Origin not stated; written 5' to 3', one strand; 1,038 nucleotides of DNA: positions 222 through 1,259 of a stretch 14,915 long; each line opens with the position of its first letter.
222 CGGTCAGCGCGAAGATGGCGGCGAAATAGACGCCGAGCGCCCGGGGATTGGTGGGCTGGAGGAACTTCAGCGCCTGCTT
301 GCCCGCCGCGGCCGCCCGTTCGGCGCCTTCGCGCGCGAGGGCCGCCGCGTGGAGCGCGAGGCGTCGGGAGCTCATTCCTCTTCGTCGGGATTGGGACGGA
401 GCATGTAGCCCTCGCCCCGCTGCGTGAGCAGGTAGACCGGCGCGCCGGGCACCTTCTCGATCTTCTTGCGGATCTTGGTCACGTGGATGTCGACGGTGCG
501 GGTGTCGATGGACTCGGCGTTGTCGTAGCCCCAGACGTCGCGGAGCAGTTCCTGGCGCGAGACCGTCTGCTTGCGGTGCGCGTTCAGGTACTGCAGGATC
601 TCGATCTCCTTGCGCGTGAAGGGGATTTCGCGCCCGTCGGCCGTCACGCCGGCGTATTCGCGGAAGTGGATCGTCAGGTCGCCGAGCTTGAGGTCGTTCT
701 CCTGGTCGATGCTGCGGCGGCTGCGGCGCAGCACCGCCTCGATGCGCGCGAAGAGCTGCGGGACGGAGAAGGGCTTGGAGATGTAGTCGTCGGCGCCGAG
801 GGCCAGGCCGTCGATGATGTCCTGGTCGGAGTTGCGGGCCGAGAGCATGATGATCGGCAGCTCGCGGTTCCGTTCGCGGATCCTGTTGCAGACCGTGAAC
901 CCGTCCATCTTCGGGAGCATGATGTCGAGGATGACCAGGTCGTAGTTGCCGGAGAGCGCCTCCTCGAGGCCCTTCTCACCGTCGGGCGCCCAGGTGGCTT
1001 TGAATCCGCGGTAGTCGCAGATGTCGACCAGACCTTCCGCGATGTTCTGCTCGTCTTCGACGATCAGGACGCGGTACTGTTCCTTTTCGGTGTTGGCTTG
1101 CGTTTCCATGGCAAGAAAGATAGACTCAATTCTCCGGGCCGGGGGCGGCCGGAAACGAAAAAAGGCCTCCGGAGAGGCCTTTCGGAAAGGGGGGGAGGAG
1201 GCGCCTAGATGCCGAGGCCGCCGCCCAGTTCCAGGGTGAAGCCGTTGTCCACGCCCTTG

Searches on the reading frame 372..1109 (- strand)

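Call 90: search_protein_families(library=pfam, proteins=[window:372-1109:-], max_evalue=0.001)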
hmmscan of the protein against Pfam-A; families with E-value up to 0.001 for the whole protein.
window:372-1109:- (245 aa): 3 families
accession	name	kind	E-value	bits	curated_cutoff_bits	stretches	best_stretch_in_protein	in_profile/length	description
PF00072.30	Response_reg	-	4.1e-31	107.9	30.2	1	14-124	1-111/111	Response regulator receiver domain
PF00486.34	Trans_reg_C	-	2.8e-23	82.2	26.2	1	159-237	1-77/77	Transcriptional regulatory protein, C terminal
PF23198.2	PDE8A_N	-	1.7e-06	28.5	29.6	1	8-88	6-89/147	PDE8A-like, N-terminal domain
